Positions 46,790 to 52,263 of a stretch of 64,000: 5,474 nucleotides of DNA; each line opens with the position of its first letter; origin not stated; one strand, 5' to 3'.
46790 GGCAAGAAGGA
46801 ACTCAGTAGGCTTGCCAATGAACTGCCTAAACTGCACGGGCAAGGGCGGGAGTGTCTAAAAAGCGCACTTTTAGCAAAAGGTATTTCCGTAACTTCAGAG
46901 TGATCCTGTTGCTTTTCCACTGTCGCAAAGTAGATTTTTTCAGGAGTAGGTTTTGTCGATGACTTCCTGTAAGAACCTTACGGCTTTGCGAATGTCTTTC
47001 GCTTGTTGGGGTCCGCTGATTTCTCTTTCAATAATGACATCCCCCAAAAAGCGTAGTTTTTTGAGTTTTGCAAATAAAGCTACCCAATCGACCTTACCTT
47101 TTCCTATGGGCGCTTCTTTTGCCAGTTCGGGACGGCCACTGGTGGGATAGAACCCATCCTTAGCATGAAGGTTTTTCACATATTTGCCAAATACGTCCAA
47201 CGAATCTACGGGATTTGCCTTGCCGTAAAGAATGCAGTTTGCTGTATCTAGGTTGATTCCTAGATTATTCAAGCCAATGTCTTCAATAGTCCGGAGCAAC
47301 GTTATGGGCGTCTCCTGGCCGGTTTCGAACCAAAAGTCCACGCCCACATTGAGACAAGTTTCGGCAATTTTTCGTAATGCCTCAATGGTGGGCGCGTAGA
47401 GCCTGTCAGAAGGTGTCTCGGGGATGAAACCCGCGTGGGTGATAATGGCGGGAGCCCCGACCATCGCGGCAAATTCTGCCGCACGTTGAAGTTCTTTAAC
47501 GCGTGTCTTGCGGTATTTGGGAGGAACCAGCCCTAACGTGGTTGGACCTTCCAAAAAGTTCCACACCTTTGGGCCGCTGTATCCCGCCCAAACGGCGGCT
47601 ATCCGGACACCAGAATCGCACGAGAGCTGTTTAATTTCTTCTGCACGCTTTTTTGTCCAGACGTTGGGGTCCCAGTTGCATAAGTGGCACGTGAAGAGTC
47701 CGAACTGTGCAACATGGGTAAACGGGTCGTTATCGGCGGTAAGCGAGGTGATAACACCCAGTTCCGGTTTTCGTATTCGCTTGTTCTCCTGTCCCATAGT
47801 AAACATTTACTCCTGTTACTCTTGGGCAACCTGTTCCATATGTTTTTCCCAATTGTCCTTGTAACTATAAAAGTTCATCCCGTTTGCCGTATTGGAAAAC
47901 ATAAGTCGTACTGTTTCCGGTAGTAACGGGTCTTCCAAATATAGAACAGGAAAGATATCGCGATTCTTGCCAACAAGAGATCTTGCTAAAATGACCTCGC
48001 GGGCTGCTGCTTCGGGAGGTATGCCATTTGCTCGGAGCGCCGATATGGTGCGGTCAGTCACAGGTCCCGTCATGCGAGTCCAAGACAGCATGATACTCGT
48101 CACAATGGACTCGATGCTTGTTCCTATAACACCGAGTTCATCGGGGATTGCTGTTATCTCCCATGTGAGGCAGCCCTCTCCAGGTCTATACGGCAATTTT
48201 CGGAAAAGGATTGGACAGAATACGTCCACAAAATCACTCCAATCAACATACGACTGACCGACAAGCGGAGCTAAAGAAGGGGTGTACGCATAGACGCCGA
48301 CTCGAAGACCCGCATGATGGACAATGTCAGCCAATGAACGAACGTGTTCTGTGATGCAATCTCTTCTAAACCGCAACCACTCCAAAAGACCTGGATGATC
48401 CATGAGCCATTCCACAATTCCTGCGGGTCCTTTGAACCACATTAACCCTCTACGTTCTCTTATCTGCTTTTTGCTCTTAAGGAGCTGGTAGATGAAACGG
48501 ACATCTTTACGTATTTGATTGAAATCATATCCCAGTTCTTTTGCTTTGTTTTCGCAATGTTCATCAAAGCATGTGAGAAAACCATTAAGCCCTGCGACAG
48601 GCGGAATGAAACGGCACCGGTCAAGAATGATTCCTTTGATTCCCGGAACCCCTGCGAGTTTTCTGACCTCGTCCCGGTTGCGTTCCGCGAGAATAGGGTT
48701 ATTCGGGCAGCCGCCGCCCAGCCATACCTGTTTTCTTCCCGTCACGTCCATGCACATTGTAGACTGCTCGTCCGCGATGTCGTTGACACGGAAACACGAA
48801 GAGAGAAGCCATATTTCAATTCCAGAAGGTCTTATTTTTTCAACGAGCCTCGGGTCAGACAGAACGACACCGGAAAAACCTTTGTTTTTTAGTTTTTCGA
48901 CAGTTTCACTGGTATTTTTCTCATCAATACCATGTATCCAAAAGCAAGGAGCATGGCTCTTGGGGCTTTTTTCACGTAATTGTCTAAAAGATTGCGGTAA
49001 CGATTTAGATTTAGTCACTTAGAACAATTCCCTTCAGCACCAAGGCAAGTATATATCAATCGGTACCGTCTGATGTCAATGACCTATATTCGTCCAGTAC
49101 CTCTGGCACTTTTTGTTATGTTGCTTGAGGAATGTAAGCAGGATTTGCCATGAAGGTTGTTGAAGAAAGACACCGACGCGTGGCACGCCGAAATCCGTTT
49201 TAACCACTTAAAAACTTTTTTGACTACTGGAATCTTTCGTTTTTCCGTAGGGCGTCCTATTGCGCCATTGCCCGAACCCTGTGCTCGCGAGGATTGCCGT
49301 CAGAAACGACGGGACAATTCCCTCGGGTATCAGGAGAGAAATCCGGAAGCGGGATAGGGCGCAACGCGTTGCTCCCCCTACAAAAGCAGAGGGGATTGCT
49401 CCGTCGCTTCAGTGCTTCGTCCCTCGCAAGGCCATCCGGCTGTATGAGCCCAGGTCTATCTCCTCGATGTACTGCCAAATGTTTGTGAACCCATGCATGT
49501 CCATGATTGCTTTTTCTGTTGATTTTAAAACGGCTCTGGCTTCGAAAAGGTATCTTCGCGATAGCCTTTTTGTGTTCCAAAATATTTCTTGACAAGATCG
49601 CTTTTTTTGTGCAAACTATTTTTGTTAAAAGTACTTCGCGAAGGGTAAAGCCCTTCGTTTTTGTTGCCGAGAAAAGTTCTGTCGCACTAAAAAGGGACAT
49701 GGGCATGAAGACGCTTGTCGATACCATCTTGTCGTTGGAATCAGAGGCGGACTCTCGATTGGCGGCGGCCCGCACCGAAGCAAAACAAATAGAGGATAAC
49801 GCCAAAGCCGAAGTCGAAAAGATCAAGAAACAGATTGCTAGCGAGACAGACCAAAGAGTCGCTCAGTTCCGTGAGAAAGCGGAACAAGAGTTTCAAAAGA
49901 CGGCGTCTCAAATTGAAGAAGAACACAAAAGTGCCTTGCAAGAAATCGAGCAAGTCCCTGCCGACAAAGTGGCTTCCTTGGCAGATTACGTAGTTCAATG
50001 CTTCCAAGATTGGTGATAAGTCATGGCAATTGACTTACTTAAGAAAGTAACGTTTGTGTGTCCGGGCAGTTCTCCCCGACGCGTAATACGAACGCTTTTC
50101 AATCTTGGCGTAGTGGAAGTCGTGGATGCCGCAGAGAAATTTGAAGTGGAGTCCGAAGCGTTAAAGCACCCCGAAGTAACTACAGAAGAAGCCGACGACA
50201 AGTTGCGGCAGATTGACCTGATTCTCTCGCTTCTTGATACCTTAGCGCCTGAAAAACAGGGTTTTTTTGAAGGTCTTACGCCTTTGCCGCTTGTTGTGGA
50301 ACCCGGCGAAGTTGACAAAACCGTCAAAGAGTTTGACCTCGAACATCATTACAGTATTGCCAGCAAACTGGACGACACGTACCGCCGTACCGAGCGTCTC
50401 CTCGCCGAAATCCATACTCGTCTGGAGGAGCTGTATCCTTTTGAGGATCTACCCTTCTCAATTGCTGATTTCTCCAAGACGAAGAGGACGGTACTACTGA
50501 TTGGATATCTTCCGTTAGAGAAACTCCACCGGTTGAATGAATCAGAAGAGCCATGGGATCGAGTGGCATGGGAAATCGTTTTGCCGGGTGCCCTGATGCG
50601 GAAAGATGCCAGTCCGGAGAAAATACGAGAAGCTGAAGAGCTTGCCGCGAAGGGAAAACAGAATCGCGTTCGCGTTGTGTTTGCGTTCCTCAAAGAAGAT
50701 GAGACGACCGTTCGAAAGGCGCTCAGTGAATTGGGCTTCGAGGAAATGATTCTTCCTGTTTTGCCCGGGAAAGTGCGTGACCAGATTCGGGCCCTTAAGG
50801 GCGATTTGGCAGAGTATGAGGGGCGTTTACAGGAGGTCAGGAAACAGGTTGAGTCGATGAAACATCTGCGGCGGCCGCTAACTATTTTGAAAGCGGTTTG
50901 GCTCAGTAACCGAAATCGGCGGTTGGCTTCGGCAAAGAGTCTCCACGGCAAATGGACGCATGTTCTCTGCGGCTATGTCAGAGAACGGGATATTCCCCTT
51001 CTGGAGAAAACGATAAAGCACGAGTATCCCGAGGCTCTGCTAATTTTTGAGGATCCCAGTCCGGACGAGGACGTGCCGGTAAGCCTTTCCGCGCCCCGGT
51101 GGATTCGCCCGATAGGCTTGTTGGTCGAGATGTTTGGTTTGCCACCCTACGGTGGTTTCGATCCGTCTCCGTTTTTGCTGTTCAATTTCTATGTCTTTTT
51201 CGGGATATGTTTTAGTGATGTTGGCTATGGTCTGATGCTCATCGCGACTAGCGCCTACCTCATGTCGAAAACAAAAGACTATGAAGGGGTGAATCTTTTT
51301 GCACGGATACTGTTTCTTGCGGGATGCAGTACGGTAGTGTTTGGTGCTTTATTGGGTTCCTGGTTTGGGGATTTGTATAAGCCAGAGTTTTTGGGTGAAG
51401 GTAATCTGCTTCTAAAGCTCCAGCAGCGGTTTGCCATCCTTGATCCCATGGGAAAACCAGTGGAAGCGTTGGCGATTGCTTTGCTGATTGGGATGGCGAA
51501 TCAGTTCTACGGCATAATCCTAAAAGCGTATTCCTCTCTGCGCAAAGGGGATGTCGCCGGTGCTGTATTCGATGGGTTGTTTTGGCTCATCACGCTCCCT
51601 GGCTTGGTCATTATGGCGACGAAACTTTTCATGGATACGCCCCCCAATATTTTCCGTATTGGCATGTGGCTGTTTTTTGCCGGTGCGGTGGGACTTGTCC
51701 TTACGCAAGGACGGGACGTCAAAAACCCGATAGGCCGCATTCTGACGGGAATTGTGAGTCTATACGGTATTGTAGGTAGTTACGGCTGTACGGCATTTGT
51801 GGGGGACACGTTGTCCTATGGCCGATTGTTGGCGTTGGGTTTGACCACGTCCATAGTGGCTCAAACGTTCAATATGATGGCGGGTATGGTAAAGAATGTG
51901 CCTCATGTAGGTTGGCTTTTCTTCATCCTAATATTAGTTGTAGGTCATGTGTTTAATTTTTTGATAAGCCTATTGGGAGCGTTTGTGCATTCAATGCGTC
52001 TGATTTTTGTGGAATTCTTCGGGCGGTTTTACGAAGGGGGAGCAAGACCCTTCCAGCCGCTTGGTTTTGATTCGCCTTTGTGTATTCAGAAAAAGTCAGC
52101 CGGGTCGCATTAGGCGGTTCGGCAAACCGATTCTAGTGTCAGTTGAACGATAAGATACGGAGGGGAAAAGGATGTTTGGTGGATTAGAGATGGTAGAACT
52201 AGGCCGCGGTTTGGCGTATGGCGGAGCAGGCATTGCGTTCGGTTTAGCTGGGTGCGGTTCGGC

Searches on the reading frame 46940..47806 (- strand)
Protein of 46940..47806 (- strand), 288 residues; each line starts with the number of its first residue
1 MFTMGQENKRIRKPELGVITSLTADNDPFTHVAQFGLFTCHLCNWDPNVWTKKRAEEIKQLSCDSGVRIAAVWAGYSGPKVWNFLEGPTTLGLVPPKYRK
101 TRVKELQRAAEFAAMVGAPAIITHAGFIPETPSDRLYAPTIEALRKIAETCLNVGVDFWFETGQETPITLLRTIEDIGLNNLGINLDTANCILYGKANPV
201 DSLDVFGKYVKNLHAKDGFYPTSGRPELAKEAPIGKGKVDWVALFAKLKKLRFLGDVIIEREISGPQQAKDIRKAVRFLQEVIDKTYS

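Call 16: search_protein_families(library=pfam, proteins=[window:46940-47806:-], max_evalue=0.01)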
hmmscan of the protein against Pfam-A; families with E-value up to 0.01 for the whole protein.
window:46940-47806:- (288 aa): 1 family
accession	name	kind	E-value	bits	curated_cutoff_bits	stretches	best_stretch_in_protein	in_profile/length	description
PF01261.30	AP_endonuc_2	-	2.8e-30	106.3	31.1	1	46-281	21-248/249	Xylose isomerase-like TIM barrel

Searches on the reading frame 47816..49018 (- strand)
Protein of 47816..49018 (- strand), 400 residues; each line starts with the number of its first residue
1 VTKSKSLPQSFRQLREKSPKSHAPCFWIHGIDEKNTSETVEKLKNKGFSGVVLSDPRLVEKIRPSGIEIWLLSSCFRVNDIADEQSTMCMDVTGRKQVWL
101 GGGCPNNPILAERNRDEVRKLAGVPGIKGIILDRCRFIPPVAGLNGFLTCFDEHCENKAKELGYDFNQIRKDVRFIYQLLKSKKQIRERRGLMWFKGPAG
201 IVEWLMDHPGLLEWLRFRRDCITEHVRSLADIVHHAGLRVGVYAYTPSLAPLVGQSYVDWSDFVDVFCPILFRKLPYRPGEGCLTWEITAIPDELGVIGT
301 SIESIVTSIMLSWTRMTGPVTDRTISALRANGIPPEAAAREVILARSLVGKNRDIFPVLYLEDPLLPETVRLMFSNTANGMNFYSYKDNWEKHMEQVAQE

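Call 16: search_protein_families(library=pfam, proteins=[window:47816-49018:-], max_evalue=0.01)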
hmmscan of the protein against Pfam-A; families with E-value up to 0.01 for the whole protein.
window:47816-49018:- (400 aa): 0 families

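Call 32: find_homologous_proteins(query=window:47816-49018:-, max_evalue=1e-10)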
Query window:47816-49018:- (400 aa): 28 proteins with E <= 1e-10 among 7988 candidates.
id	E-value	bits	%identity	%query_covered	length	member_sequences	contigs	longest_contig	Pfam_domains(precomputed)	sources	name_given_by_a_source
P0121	3.0e-275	930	99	100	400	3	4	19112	-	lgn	-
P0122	1.1e-181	622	68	93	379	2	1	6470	-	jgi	-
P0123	5.2e-167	574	64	94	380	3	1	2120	-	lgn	-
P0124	3.7e-113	397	45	92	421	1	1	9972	-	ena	-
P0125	4.8e-113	396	45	94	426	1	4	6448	-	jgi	-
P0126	9.7e-110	385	45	91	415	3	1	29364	-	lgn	-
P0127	3.6e-107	377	42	91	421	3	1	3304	-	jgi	jgi:hypothetical protein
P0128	5.9e-107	376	43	92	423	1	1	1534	-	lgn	-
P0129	6.2e-107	376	45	91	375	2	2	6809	-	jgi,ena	-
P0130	1.2e-105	372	43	92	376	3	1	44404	-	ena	-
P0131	7.4e-103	363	42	91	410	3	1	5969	-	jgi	jgi:hypothetical protein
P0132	1.2e-102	362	42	91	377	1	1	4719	-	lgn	-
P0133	1.8e-99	351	43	91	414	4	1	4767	-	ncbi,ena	-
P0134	1.4e-97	345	42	92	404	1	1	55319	-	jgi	jgi:hypothetical protein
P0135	1.5e-97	345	42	94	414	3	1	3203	-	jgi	-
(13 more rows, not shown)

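Call 33: find_encoding_contigs(protein=P0122, flank=10000, max_places=3)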
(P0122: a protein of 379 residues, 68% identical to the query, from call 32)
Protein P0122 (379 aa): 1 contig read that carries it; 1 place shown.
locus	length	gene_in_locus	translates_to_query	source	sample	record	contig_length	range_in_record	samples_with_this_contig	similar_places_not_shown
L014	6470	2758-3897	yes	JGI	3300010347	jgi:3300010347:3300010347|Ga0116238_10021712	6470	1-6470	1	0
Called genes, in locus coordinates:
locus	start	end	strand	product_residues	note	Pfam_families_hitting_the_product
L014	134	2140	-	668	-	PF01496:V_ATPase_I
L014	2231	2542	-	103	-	-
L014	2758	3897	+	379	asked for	-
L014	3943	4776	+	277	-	PF01261:AP_endonuc_2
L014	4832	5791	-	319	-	PF13646:HEAT_2 (weak)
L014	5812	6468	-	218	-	?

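Call 34: find_encoding_contigs(protein=P0123, flank=10000, max_places=3)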
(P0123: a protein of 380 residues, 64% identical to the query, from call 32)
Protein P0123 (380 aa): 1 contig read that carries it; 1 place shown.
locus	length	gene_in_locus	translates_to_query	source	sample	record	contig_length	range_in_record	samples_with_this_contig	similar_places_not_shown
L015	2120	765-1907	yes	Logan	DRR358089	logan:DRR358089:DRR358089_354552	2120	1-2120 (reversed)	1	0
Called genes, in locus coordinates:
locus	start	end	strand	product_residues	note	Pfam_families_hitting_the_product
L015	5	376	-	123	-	-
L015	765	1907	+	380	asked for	-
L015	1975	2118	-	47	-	?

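Call 35: find_encoding_contigs(protein=P0121, flank=10000, max_places=4)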
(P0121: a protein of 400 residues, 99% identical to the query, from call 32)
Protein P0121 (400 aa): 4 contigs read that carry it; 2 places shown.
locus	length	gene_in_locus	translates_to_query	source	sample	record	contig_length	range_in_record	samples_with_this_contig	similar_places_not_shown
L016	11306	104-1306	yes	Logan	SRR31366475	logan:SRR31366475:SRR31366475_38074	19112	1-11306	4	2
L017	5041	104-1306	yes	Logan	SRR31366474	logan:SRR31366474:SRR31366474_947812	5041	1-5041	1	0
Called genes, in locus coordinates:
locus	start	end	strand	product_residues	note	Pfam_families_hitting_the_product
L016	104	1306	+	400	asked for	-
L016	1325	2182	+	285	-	PF01261:AP_endonuc_2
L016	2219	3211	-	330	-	PF13646:HEAT_2 (faint)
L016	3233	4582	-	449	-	PF01408:GFO_IDH_MocA, PF19051:GFO_IDH_MocA_C2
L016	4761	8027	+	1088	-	PF02837:Glyco_hydro_2_N, PF22666:Glyco_hydro_2_N2 (weak), PF00703:Glyco_hydro_2, PF02836:Glyco_hydro_2_C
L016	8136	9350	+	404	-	PF03825:Nuc_H_symport, PF07690:MFS_1, PF12832:MFS_1_like, PF07690:MFS_1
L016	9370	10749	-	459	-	PF01053:Cys_Met_Meta_PP (weak), PF00266:Aminotran_5, PF01041:DegT_DnrJ_EryC1, PF01212:Beta_elim_lyase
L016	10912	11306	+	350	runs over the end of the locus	PF00288:GHMP_kinases_N, PF08544:GHMP_kinases_C (faint)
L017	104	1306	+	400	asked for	-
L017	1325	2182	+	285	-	PF01261:AP_endonuc_2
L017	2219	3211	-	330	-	PF13646:HEAT_2 (faint)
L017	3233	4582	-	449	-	PF01408:GFO_IDH_MocA, PF19051:GFO_IDH_MocA_C2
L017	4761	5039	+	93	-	?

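Call 37: find_encoding_contigs(protein=window:47816-49018:-, flank=3000, max_places=10)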
Protein window:47816-49018:- (400 aa): 13 contigs read that carry it; 1 place shown.
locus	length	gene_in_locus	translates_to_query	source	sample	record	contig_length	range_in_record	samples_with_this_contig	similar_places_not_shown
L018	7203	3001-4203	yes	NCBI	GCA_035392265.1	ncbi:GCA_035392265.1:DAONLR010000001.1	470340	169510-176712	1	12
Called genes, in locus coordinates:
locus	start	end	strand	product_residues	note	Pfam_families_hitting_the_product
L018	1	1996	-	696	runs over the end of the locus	PF01496:V_ATPase_I (weak)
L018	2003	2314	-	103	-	-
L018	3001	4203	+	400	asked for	-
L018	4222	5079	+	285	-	PF01261:AP_endonuc_2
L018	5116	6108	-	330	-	PF13646:HEAT_2 (weak)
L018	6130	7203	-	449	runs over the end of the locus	PF01408:GFO_IDH_MocA, PF19051:GFO_IDH_MocA_C2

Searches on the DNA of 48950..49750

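Call 7: search_rna_families(source=window, start=48950, end=49750, threshold=evalue, max_evalue=10)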
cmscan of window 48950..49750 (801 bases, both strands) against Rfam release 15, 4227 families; matches with E-value up to 10: 2.
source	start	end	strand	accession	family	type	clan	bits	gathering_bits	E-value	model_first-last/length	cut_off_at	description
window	49253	49363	+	RF02885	SAM_VI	Cis-reg; riboswitch;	-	16.1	57.5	4.2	1-65/65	no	SAM-VI (S-adenosyl methionine) riboswitch aptamer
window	49329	49443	+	RF00690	MIR408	Gene; miRNA;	-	14.9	64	1.4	1-126/126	no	MIR408 microRNA precursor family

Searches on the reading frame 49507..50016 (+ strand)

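Call 16: search_protein_families(library=pfam, proteins=[window:49507-50016:+], max_evalue=0.01)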
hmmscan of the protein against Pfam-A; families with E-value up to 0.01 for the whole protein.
window:49507-50016:+ (169 aa): 6 families
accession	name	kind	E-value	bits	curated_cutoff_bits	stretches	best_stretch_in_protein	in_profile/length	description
PF16999.10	V-ATPase_G_2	-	3.2e-05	24.9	28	1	77-146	24-93/104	Vacuolar (H+)-ATPase G subunit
PF12072.13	RNase_Y_N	-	4.5e-05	23.4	32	1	75-145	19-89/201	RNase Y N-terminal region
PF17097.10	Kre28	-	0.00031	20.4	27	1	73-154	107-190/365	Spindle pole body component Kre28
PF05597.16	Phasin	-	0.0013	19.2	28.8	1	90-162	42-114/126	Poly(hydroxyalcanoate) granule associated protein (phasin)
PF04949.18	Transcrip_act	-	0.0031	17.9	27.5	1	61-144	39-124/154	Transcriptional activator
PF00430.23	ATP-synt_B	-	0.0095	16.5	28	0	77-139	52-114/132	ATP synthase B/B' CF(0)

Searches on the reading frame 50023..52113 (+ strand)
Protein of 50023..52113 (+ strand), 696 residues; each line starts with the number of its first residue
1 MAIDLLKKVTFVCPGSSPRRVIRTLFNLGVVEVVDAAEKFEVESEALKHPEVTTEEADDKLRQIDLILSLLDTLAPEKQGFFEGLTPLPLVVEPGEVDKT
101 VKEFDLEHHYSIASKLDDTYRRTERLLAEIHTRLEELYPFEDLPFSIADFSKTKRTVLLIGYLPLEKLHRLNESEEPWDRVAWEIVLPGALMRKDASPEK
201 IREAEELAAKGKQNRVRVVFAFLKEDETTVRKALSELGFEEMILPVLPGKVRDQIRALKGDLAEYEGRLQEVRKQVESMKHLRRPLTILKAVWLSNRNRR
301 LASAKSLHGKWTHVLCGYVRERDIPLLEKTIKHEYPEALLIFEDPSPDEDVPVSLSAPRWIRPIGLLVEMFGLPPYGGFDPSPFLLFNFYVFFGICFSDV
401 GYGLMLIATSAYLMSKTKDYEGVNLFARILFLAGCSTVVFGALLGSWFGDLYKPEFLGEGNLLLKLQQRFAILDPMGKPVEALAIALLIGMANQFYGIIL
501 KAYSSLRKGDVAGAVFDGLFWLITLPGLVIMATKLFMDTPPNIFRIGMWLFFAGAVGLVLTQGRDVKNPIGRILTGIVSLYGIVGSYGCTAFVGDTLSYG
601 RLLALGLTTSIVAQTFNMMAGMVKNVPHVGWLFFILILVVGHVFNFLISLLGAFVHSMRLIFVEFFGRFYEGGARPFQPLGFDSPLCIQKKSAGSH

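Call 16: search_protein_families(library=pfam, proteins=[window:50023-52113:+], max_evalue=0.01)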
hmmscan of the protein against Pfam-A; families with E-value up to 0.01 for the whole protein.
window:50023-52113:+ (696 aa): 1 family
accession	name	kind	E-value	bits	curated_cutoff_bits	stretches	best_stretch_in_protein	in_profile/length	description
PF01496.24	V_ATPase_I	-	8.6e-16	57.5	30.7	2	592-682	718-815/815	V-type ATPase 116kDa subunit family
